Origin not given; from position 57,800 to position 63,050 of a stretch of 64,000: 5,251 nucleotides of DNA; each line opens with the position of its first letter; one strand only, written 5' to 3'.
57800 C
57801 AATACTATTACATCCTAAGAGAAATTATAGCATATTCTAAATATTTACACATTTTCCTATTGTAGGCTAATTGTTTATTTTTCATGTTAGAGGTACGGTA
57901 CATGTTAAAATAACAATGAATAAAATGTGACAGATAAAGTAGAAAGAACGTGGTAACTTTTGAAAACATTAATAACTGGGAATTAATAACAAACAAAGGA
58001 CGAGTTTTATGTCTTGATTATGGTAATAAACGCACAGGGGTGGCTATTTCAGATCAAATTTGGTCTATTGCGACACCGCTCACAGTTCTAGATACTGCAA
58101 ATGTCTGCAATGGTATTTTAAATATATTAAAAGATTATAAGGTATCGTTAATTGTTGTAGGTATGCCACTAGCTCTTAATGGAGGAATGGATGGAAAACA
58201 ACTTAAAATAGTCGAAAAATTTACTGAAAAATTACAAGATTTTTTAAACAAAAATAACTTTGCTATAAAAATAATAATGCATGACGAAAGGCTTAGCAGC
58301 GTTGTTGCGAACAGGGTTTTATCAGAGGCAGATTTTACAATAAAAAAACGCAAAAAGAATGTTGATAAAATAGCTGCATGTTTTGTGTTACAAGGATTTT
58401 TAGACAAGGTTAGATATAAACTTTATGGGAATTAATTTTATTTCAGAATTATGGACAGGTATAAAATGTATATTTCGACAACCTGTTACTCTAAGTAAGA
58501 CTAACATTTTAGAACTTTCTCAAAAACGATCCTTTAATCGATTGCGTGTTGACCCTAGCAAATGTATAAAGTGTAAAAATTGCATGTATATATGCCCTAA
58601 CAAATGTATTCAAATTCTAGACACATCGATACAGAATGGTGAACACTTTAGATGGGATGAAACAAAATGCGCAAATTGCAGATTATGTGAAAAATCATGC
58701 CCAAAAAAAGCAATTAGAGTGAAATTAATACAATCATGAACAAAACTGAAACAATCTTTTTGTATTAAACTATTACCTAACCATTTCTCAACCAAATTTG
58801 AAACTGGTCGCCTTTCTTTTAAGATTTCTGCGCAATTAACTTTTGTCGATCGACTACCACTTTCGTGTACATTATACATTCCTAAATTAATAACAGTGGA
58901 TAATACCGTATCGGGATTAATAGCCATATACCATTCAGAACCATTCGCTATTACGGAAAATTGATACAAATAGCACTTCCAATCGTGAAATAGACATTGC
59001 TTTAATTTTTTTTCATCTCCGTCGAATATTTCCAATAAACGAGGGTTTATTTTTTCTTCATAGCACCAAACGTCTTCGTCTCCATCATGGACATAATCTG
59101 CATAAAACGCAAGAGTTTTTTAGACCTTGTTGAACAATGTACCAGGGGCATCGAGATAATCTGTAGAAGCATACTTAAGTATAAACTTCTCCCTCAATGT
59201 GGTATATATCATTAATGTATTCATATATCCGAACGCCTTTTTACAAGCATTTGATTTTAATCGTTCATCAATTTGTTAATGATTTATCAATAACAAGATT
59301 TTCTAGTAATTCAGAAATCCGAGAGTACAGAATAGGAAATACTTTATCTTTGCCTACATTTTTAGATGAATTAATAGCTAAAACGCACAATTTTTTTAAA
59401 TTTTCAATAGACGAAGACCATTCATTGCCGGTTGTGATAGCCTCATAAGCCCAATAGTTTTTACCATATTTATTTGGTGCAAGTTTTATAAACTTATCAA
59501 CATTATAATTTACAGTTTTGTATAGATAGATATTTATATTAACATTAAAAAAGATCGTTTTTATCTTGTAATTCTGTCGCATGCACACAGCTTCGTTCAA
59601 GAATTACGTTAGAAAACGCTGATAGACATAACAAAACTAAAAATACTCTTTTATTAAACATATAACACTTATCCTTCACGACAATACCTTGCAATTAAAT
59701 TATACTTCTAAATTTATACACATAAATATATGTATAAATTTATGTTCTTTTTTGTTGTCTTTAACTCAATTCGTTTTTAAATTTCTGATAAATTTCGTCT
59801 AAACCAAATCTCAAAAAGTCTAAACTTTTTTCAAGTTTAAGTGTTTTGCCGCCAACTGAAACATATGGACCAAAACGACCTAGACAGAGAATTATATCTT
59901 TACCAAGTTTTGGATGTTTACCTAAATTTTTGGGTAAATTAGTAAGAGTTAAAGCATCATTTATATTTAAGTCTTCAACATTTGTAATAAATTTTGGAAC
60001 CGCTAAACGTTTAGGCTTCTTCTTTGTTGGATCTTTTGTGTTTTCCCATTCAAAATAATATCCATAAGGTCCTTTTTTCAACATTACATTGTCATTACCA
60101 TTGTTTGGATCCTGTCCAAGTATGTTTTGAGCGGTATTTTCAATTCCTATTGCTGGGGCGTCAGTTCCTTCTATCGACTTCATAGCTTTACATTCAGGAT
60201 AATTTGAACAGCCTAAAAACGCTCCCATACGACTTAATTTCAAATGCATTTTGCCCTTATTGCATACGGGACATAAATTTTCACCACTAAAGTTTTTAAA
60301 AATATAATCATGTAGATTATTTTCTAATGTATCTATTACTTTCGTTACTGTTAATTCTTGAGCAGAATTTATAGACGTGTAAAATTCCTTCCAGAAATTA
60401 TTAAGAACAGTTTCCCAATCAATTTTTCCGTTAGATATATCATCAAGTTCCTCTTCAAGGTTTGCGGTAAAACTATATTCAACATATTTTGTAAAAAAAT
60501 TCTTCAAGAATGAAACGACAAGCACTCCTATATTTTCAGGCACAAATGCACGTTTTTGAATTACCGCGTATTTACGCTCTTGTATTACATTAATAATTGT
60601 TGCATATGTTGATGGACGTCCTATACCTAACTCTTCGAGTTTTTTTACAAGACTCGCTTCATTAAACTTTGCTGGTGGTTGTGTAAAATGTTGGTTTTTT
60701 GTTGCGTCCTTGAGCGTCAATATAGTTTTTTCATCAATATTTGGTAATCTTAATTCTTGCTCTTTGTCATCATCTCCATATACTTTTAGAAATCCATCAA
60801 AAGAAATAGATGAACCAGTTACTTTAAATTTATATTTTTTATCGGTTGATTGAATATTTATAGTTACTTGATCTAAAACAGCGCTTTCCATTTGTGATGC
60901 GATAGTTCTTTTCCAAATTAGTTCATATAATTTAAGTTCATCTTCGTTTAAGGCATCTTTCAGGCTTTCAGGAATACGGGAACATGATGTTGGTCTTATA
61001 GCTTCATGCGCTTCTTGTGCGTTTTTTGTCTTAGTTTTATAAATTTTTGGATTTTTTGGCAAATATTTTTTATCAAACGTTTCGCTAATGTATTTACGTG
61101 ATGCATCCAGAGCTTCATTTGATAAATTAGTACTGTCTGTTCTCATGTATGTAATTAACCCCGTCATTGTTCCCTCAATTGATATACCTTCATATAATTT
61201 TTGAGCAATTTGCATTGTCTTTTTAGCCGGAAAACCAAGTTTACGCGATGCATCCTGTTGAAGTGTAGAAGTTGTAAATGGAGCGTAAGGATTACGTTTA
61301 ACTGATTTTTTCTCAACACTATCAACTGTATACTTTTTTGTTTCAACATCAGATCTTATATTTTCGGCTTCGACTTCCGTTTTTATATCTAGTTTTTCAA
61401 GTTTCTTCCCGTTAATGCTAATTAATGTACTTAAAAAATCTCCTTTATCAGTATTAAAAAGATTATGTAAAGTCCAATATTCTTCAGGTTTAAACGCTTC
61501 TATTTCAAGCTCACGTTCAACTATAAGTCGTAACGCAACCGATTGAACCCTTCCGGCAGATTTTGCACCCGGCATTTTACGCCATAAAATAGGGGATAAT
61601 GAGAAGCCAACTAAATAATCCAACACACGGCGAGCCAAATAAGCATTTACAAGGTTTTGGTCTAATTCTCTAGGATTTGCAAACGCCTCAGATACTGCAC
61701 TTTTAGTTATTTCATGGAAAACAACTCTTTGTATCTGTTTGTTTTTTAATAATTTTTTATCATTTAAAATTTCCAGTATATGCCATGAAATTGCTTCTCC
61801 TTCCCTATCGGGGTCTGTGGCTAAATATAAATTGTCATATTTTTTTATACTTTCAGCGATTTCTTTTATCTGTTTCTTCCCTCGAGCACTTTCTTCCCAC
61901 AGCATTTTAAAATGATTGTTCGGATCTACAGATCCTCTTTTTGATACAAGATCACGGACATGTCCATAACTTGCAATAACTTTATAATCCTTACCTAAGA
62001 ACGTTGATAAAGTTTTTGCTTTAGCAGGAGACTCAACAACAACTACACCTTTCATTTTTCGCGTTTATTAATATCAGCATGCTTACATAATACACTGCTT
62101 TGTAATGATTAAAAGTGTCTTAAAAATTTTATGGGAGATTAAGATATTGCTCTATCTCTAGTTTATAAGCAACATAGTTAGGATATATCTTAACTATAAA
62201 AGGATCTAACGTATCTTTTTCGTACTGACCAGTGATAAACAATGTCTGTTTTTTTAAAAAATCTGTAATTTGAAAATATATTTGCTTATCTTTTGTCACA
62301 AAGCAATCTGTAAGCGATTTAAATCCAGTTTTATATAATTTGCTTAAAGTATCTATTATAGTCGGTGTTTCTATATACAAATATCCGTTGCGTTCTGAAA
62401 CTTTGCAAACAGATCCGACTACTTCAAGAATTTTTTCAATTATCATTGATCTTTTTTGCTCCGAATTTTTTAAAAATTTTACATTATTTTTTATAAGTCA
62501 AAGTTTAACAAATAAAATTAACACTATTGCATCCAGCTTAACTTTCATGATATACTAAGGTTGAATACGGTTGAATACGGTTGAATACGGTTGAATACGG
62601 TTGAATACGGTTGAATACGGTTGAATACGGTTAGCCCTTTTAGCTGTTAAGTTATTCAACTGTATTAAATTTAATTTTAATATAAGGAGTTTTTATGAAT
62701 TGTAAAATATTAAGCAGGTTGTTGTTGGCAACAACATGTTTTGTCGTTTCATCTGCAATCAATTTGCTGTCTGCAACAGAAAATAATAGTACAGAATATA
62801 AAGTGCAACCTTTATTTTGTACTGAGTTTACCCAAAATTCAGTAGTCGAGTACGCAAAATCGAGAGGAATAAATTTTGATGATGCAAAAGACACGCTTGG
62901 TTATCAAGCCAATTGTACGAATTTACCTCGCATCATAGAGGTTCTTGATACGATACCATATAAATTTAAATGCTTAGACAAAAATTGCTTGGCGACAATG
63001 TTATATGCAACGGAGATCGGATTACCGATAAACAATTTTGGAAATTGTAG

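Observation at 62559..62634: Perfect 10-bp x7 tandem repeat between divergent genes, upstream of a secreted-protein gene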

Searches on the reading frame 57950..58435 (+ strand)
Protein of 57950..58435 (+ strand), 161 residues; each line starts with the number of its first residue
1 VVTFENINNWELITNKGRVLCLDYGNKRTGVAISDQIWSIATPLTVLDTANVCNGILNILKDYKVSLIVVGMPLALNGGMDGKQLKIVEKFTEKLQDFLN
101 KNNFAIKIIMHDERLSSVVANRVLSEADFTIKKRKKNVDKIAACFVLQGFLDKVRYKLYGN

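Call 5: search_protein_families(library=pfam, proteins=[window:57950-58435:+], max_evalue=0.01)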
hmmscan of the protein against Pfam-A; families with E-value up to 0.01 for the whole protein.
window:57950-58435:+ (161 aa): 1 family
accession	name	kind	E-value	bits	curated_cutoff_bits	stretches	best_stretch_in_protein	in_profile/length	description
PF03652.20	RuvX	-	1.1e-34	120.1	29.2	1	18-152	2-133/134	Holliday junction resolvase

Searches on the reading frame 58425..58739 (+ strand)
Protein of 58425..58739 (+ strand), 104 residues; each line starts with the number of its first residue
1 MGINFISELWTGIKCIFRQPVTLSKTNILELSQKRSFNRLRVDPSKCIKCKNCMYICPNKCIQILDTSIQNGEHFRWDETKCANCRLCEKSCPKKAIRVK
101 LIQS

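Call 5: search_protein_families(library=pfam, proteins=[window:58425-58739:+], max_evalue=0.01)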
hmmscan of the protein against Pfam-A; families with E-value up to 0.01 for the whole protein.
window:58425-58739:+ (104 aa): 12 families
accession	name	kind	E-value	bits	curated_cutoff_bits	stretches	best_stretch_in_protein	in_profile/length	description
PF00037.32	Fer4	-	2.4e-12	46.6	21.1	2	41-63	2-24/24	4Fe-4S binding domain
PF12837.12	Fer4_6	-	1.5e-11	44.1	25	2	75-97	2-24/24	4Fe-4S binding domain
PF12838.12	Fer4_7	-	4.6e-11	43.4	27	1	46-96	1-52/52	4Fe-4S dicluster domain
PF14697.11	Fer4_21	-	2.6e-10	40.7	35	1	41-98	2-58/59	4Fe-4S dicluster domain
PF13187.11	Fer4_9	-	1.2e-08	35.2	27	1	46-97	1-52/52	4Fe-4S dicluster domain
PF12797.12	Fer4_2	-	3.7e-08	33.3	24.5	2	74-93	2-21/22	4Fe-4S binding domain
PF13237.11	Fer4_10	-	3.6e-06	27.3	25.5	1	40-93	2-53/53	4Fe-4S dicluster domain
PF13484.11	Fer4_16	-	4.2e-06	27.9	30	0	46-64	1-19/66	4Fe-4S double cluster binding domain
PF13534.11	Fer4_17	-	2.4e-05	25.2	22.2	0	44-60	43-59/61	4Fe-4S dicluster domain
PF12800.12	Fer4_4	-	6.1e-05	23.5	24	1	44-59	1-16/17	4Fe-4S binding domain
PF13183.11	Fer4_8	-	0.004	18.1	27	0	40-60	47-67/68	4Fe-4S dicluster domain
PF12798.12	Fer4_3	-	0.0071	17.6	27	0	82-96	1-15/15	4Fe-4S binding domain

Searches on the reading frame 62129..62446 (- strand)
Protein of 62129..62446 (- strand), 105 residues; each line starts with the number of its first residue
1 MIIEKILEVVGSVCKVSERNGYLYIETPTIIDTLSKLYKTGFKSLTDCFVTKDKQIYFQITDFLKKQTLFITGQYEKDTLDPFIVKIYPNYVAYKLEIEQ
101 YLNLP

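Call 5: search_protein_families(library=pfam, proteins=[window:62129-62446:-], max_evalue=0.01)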
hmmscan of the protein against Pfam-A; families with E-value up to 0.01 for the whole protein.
window:62129-62446:- (105 aa): 0 families

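Call 20: find_encoding_contigs(protein=window:62129-62446:-, flank=2500, max_places=10)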
Protein window:62129-62446:- (105 aa): 5 contigs read that carry it; 2 places shown.
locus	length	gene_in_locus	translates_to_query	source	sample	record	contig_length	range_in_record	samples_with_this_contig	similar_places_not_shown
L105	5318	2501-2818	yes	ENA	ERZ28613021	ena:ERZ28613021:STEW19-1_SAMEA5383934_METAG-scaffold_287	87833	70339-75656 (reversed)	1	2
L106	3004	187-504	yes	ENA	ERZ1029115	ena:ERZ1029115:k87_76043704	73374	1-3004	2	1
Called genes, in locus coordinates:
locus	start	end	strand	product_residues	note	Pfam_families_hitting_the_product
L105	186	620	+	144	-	PF04386:SspB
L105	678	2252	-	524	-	-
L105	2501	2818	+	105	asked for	-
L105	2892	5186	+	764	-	PF01751:Toprim, PF01131:Topoisom_bac, PF01396:Zn_ribbon_Top1, PF13368:Toprim_C_rpt (weak)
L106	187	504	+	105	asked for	-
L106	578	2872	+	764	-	PF01751:Toprim, PF01131:Topoisom_bac, PF01396:Zn_ribbon_Top1, PF13368:Toprim_C_rpt (weak)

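Call 30: find_homologous_proteins(query=window:62129-62446:-, max_evalue=0.001)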
Query window:62129-62446:- (105 aa): 2 proteins with E <= 0.001 among 4 candidates.
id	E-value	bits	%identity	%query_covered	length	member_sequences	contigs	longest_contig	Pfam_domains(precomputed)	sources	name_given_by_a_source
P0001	8.8e-59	214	96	100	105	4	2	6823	-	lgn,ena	-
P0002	6.7e-42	160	70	98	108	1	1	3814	-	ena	-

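Call 31: find_encoding_contigs(protein=P0001, flank=2500, max_places=10)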
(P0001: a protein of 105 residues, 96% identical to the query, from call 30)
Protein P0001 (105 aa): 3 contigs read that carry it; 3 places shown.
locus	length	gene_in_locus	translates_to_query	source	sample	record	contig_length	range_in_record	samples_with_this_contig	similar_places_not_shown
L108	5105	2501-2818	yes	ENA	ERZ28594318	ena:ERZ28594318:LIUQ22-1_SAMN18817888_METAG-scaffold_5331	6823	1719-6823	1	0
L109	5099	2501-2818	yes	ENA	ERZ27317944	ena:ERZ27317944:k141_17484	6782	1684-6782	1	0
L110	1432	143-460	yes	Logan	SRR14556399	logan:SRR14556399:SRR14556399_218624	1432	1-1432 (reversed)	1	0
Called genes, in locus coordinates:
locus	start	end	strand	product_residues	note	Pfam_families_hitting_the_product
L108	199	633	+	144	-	PF04386:SspB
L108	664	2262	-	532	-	-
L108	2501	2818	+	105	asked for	-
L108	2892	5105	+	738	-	?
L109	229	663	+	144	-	PF04386:SspB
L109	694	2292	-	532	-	-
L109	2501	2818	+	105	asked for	-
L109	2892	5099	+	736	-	?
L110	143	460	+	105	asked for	-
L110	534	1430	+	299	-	?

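Call 32: find_encoding_contigs(protein=P0002, flank=2500, max_places=10)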
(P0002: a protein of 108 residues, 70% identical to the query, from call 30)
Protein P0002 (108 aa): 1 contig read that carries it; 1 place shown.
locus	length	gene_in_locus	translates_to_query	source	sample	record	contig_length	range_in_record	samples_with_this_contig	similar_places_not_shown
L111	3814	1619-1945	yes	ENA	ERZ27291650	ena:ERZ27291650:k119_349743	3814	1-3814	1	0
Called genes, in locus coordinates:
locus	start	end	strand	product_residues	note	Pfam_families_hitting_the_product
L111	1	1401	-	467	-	?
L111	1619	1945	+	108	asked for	-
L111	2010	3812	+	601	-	?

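Call 41: search_protein_families(library=ncbifam, proteins=[window:62129-62446:-], max_evalue=1)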
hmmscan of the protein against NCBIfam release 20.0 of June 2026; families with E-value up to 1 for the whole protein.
window:62129-62446:- (105 aa): 0 families

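Call 58: predict_structure(alignment_id=A2)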
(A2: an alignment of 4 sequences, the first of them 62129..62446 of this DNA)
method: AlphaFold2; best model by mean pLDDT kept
length: 105 residues; sequences in the alignment: 4
mean_pLDDT: 86.7   pTM: 0.79
mean pLDDT of the five models: 86.7, 86.1, 85.8, 84.0, 44.0
residues with pLDDT >= 90: 47; 70-90: 50; 50-70: 8; < 50: 0
segments of 3 or more residues with pLDDT < 50: none
pLDDT, mean of each block of 10 residues (from residue 1): 83 88 90 93 92 87 92 73 90 86 72
secondary structure, 60 per line:
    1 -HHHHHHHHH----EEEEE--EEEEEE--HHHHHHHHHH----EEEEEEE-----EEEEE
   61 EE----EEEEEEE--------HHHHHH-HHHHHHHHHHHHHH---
elements in order: H2-10 E15-19 E22-27 H30-39 E44-50 E56-62 E67-73 H82-87 H89-102

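Call 62: fold_search(model_id=the predicted structure, library=pdb)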
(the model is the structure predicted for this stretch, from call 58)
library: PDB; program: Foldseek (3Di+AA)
matches with E <= 10: 798; with E <= 0.001: 0
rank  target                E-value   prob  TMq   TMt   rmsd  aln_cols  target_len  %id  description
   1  6u8y_K                1.4e-03  1.00  0.66  0.43   4.2       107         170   16  Structure of the membrane-bound sulfane sulfur reductase (MBS), an archaeal respiratory membrane complex (released 2020-09-09)
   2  8qby_C                2.3e-03  1.00  0.66  0.38   3.2       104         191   16  Respiratory complex I from Paracoccus denitrificans in MSP2N2 nanodiscs (released 2024-09-11)
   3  9g83_C                2.5e-03  1.00  0.73  0.42   3.3       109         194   16  Respiratory supercomplex CI1-CIII2-CIV2-(cbb3)1 from alphaproteobacterium (released 2026-02-04)
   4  7qsk_C                2.8e-03  1.00  0.73  0.39   3.6       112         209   20  Bovine complex I in lipid nanodisc, Active-Q10 (released 2022-05-25)
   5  8uep_1C               3.4e-03  1.00  0.66  0.36   3.6       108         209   16  In-situ complex I, Active-Q10 (State-alpha) (released 2024-06-19)
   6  8uca_s3               4.1e-03  1.00  0.67  0.37   3.6       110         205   18  Formation of I2+III2 supercomplex rescues respiratory chain defects (released 2025-01-15)
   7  9bwd_D                5.0e-03  1.00  0.70  0.37   3.6       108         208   18  Cryo-EM structure of respiratory supercomplex I (released 2025-08-06)
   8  8olt_C                6.0e-03  1.00  0.66  0.36   4.1       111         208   21  Mitochondrial complex I from Mus musculus in the active state bound with piericidin A (released 2023-08-09)
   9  7q5y_B                6.4e-03  1.00  0.65  0.14   3.1        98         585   14  Structure of NADH:ubichinon oxidoreductase (complex I) of the hyperthermophilic eubacterium Aquifex aeolicus (released 2022-11-16)
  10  8rgp_C                6.9e-03  1.00  0.76  0.41   2.9       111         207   20  Closed Complex I from murine brain (released 2024-04-24)
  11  9iho_C                7.3e-03  1.00  0.59  0.28   2.7        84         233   12  Open state without NUQM and without flavoprotein (classification state 4) of Pichia pastoris mitochondrial complex I i (released 2025-10-15)
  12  8ud1_1C               7.3e-03  1.00  0.71  0.38   3.6       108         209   18  High resolution in-situ structure of complex I in respiratory supercomplex (composite) (released 2024-06-19)
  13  7z7t_C                7.8e-03  1.00  0.75  0.15   3.2       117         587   14  Complex I from E. coli, LMNG-purified, under Turnover at pH 6, Open state (released 2022-09-21)
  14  5o31_C                7.8e-03  1.00  0.61  0.34   4.6       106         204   18  Mitochondrial complex I in the deactive state (released 2018-01-17)
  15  6gcs_G                8.3e-03  1.00  0.60  0.29   2.1        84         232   11  Cryo-EM structure of respiratory complex I from Yarrowia lipolytica (released 2018-10-10)
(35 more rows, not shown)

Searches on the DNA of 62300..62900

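Call 96: search_rna_families(source=window, start=62300, end=62900, threshold=evalue, max_evalue=1)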
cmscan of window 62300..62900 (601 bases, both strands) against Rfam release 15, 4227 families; matches with E-value up to 1: 3.
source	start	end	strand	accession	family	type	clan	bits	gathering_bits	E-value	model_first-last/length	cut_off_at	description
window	62705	62857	+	RF03533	SQ1002_RNA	Gene; sRNA;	-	22.3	128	0.013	1-237/237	no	Clostridioides difficile sRNA SQ1002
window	62591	62670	+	RF03199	MIR5271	Gene; miRNA;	-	19.3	90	0.9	1-78/78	no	MIR5271 microRNA precursor family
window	62689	62777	+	RF00201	snoZ278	Gene; snRNA; snoRNA; CD-box;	-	17.4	36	0.84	1-115/115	no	Small nucleolar RNA Z278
